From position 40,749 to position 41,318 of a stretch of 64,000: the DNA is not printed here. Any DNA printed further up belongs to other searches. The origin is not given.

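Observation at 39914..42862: cNMP-binding TrxR-like flavoprotein lacking the CxxC redox pair, flanked by a UBP-type zinc-finger protein and a bestrophin-family channel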

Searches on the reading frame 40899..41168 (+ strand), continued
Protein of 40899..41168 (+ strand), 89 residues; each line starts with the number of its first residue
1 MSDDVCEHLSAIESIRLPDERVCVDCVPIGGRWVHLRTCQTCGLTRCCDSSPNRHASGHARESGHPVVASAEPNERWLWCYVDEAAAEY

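Call 75: predict_structure(alignment_id=A4)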
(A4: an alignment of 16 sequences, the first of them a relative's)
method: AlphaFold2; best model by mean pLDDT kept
length: 89 residues; sequences in the alignment: 16
mean_pLDDT: 78.0   pTM: 0.71
mean pLDDT of the five models: 78.0, 69.6, 66.9, 44.1, 41.1
residues with pLDDT >= 90: 17; 70-90: 52; 50-70: 15; < 50: 5
segments of 3 or more residues with pLDDT < 50: 87-89
pLDDT, mean of each block of 10 residues (from residue 1): 66 81 90 82 88 88 85 67 55
secondary structure, 60 per line:
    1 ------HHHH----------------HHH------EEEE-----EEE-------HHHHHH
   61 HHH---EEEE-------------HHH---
elements in order: H7-10 E36-39 E45-47 H55-63 E67-70

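Call 77: search_solved_structures(query=A4, max_evalue=0.01, show_alignments=3)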
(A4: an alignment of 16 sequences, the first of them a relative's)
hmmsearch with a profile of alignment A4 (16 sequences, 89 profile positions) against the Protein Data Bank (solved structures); distinct sequences matched with E-value up to 0.01: 7.
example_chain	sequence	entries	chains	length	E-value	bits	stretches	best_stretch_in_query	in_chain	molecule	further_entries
2ida_A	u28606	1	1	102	1.5e-28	101.9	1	5-87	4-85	Hypothetical protein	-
5g0f_A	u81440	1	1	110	2.5e-05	27.4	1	6-85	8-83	HDAC6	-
9yc2_A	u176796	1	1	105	0.00022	24.4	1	6-83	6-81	Ubiquitin carboxyl-terminal hydrolase 49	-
6kcz_A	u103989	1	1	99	0.0043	20.3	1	3-84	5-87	Ubiquitin carboxyl-terminal hydrolase 20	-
5b8d_A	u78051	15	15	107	0.0094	19.2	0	6-80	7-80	Histone deacetylase 6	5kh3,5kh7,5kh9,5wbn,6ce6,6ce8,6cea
3c5k_A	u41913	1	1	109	0.0097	19.2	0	6-80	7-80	Histone deacetylase 6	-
7zyu_A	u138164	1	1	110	0.0098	19.1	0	6-80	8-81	Histone deacetylase 6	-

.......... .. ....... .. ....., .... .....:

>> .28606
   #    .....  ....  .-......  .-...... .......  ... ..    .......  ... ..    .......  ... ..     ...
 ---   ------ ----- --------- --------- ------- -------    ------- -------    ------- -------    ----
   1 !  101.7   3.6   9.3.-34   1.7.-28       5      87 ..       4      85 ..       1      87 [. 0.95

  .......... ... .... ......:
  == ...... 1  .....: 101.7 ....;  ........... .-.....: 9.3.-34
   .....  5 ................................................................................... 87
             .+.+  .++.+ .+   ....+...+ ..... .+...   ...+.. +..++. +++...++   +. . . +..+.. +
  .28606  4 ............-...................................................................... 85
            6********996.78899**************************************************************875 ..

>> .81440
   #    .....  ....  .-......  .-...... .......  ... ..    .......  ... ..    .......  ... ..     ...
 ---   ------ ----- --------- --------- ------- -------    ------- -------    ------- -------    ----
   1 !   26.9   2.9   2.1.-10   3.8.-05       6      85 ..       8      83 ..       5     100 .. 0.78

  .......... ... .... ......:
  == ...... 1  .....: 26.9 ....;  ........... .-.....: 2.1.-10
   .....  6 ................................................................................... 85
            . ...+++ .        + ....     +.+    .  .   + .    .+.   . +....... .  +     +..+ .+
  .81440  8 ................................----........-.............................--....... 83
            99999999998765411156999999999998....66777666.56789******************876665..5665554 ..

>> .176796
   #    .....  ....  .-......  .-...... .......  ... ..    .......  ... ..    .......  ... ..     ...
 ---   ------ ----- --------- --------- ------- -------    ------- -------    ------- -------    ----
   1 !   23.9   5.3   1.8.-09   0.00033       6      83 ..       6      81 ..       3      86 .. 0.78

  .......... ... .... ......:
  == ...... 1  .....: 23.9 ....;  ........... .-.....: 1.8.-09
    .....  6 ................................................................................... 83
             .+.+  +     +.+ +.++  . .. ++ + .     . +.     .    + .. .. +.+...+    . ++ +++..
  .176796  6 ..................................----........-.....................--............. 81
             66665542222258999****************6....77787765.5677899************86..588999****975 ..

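Call 81: fold_search(model_id=the predicted structure, library=pdb)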
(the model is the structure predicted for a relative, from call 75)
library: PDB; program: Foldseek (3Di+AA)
matches with E <= 10: 53; with E <= 0.001: 1
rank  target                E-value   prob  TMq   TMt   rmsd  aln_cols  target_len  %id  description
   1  2ida_MODEL_1_A        2.5e-06  1.00  0.73  0.65   3.2        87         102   42  Solution NMR Structure of Protein RPA1320 from Rhodopseudomonas Palustris. Northeast Structural Genomics Conso (released 2006-10-24)
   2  3phd_A                7.5e-03  1.00  0.59  0.52   3.2        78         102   29  Crystal structure of human HDAC6 in complex with ubiquitin (released 2011-02-23)
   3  3phd_B                1.1e-02  1.00  0.54  0.49   3.8        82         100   28  Crystal structure of human HDAC6 in complex with ubiquitin (released 2011-02-23)
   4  3phd_D                1.1e-02  1.00  0.54  0.57   3.8        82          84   28  Crystal structure of human HDAC6 in complex with ubiquitin (released 2011-02-23)
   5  6cec                  1.7e-02  1.00  0.61  0.55   3.0        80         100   31  Crystal structure of fragment 3-(3-Methoxy-2-quinoxalinyl)propanoic acid bound in the ubiquitin binding pocket of the HD (released 2018-02-28)
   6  5kh3                  1.7e-02  1.00  0.61  0.55   3.0        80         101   31  Crystal structure of fragment (3-(5-Chloro-1,3-benzothiazol-2-yl)propanoic acid) bound in the ubiquitin binding pocket o (released 2016-07-27)
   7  5wpb                  1.7e-02  1.00  0.61  0.55   3.0        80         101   30  Crystal structure of fragment 3-(3-(pyridin-2-ylmethoxy)quinoxalin-2-yl)propanoic acid bound in the ubiquitin binding po (released 2017-08-23)
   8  3gv4_A                1.7e-02  1.00  0.59  0.54   2.9        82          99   32  Crystal structure of human HDAC6 zinc finger domain and ubiquitin C-terminal peptide RLRGG (released 2009-04-28)
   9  3phd_C                1.7e-02  0.99  0.54  0.56   4.0        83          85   28  Crystal structure of human HDAC6 in complex with ubiquitin (released 2011-02-23)
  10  5g0f                  2.5e-02  0.98  0.53  0.44   3.9        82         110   28  Crystal structure of Danio rerio HDAC6 ZnF-UBP domain (released 2016-07-27)
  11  5wbn                  3.7e-02  1.00  0.62  0.54   2.9        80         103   31  Crystal structure of fragment 3-(3-Benzyl-2-oxo-2H-[1,2,4]triazino[2,3-c]quinazolin-6-yl)propanoic acid bound in the ubi (released 2017-08-02)
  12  3c5k                  3.7e-02  1.00  0.61  0.52   2.9        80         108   31  Crystal structure of human HDAC6 zinc finger domain (released 2008-02-19)
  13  7zyu_A                9.3e-02  0.96  0.56  0.48   3.6        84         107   28  HDAC6 ZnF domain inhibitor - DARPin (Designed Ankyrin repeat protein) F10 (released 2022-06-01)
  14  3m99_A                2.7e-01  0.72  0.49  0.12   7.5        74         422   20  Structure of the Ubp8-Sgf11-Sgf73-Sus1 SAGA DUB module (released 2010-05-05)
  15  9yc2                  5.5e-01  0.69  0.58  0.50   3.4        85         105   21  Crystal structure of USP49 ZnF-UBP domain (released 2025-10-29)
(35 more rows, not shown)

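Call 85: search_protein_families(library=pfam, proteins=[L098:1495-3498:+, L118:1797-3467:+, L141:8644-10266:+], max_evalue=0.01)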
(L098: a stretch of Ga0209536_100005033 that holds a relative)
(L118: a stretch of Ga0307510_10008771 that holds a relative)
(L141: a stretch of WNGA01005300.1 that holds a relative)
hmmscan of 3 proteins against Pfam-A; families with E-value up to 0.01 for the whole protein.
L098:1495-3498:+ (668 aa): 12 families
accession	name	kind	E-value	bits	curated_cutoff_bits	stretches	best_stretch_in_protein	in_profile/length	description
PF07992.20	Pyr_redox_2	-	6.8e-34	118.1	26.1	1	343-654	1-291/291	Pyridine nucleotide-disulphide oxidoreductase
PF13738.12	Pyr_redox_3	-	2.2e-15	57.1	30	1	397-589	79-274/305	Pyridine nucleotide-disulphide oxidoreductase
PF00072.30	Response_reg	-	1.5e-14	54.5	30.2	1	121-232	1-103/111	Response regulator receiver domain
PF00070.33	Pyr_redox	-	5.1e-08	33.8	22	1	488-559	2-78/82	Pyridine nucleotide-disulphide oxidoreductase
PF12831.13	FAD_oxidored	-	4e-06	26.8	27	1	344-391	1-48/416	FAD dependent oxidoreductase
PF03486.20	HI0933_like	-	4.5e-05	23.4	50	0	344-377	2-35/244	HI0933-like protein Rossmann domain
PF01266.30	DAO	-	6.2e-05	23.1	27.9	1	344-384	1-43/353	FAD dependent oxidoreductase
PF01946.23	Thi4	-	0.0004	20.1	26.2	1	344-378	19-55/235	Thi4 family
PF00462.30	Glutaredoxin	-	0.00042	20.9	22.9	1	268-312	10-53/60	Glutaredoxin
PF00890.30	FAD_binding_2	-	0.0007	19.3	20.4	1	344-388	1-46/414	FAD binding domain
PF01494.25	FAD_binding_3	-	0.00079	19.2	22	1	344-377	3-36/349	FAD binding domain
PF13450.12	NAD_binding_8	-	0.0054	17.4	21.9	1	347-385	1-40/68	NAD(P)-binding Rossmann-like domain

L118:1797-3467:+ (557 aa): 16 families
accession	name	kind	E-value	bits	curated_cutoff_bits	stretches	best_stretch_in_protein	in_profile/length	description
PF07992.20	Pyr_redox_2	-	1.6e-35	123.4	26.1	1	232-543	1-291/291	Pyridine nucleotide-disulphide oxidoreductase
PF13738.12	Pyr_redox_3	-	1.1e-13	51.6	30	2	308-485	101-281/305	Pyridine nucleotide-disulphide oxidoreductase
PF00072.30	Response_reg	-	2.3e-13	50.7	30.2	1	10-122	1-104/111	Response regulator receiver domain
PF00070.33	Pyr_redox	-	4.6e-11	43.5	22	1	377-441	2-69/82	Pyridine nucleotide-disulphide oxidoreductase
PF01266.30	DAO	-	5.3e-11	43.1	27.9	1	233-273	1-43/353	FAD dependent oxidoreductase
PF01946.23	Thi4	-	6.8e-09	35.7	26.2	1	232-270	18-58/235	Thi4 family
PF12831.13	FAD_oxidored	-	1e-08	35.4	27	1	233-269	1-38/416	FAD dependent oxidoreductase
PF03486.20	HI0933_like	-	1.8e-08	34.6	50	1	233-264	2-33/244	HI0933-like protein Rossmann domain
PF01134.28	GIDA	-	1.2e-07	31.6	22.1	1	233-261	1-29/391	Glucose inhibited division protein A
PF13450.12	NAD_binding_8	-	3.2e-07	31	21.9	1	236-274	1-40/68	NAD(P)-binding Rossmann-like domain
PF00890.30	FAD_binding_2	-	5e-06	26.4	20.4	1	233-272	1-41/414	FAD binding domain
PF01494.25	FAD_binding_3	-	6.4e-06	26.1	22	1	232-265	2-35/349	FAD binding domain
PF05834.18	Lycopene_cycl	-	0.00086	18.9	23.4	0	233-261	1-31/380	Lycopene cyclase protein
PF13434.12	Lys_Orn_oxgnase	-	0.0015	18.1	21.3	0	231-263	2-35/339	L-lysine 6-monooxygenase/L-ornithine 5-monooxygenase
PF00743.25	FMO-like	-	0.0028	16.6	22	0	350-406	160-215/532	Flavin-binding monooxygenase-like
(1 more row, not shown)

L141:8644-10266:+ (541 aa): 15 families
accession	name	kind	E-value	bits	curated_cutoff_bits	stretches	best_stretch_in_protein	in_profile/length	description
PF07992.20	Pyr_redox_2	-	4.8e-25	89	26.1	1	256-516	2-260/291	Pyridine nucleotide-disulphide oxidoreductase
PF13738.12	Pyr_redox_3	-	5.7e-17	62.3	30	1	318-511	88-285/305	Pyridine nucleotide-disulphide oxidoreductase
PF00027.35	cNMP_binding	-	1.5e-13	50.9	27.5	1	58-143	2-88/89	Cyclic nucleotide-binding domain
PF01946.23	Thi4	-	2e-08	34.2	26.2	1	249-293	12-58/235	Thi4 family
PF00070.33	Pyr_redox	-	1.4e-07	32.4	22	1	400-466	2-71/82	Pyridine nucleotide-disulphide oxidoreductase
PF13450.12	NAD_binding_8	-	6.1e-07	30.1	21.9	1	259-297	1-40/68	NAD(P)-binding Rossmann-like domain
PF12831.13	FAD_oxidored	-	8.1e-07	29.1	27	1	256-294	1-40/416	FAD dependent oxidoreductase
PF03486.20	HI0933_like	-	9.4e-06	25.7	50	1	256-286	2-32/244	HI0933-like protein Rossmann domain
PF01266.30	DAO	-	2.1e-05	24.7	27.9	1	256-296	1-43/353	FAD dependent oxidoreductase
PF00743.25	FMO-like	-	3.8e-05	22.8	22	1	359-432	142-218/532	Flavin-binding monooxygenase-like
PF13434.12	Lys_Orn_oxgnase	-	4.3e-05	23.2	21.3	1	343-433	131-226/339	L-lysine 6-monooxygenase/L-ornithine 5-monooxygenase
PF00890.30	FAD_binding_2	-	0.00014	21.6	20.4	1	256-294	1-40/414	FAD binding domain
PF13454.12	NAD_binding_9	-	0.00039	20.9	21.8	0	317-365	106-154/155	FAD-NAD(P)-binding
PF01134.28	GIDA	-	0.0021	17.6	22.1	0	256-338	1-91/391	Glucose inhibited division protein A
PF01494.25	FAD_binding_3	-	0.0098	15.6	22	1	257-287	4-34/349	FAD binding domain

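Call 95: search_protein_families(library=padloc, proteins=[window:40899-41168:+], max_evalue=0.01)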
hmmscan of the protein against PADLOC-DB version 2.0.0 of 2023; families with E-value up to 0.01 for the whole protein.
window:40899-41168:+ (89 aa): 0 families
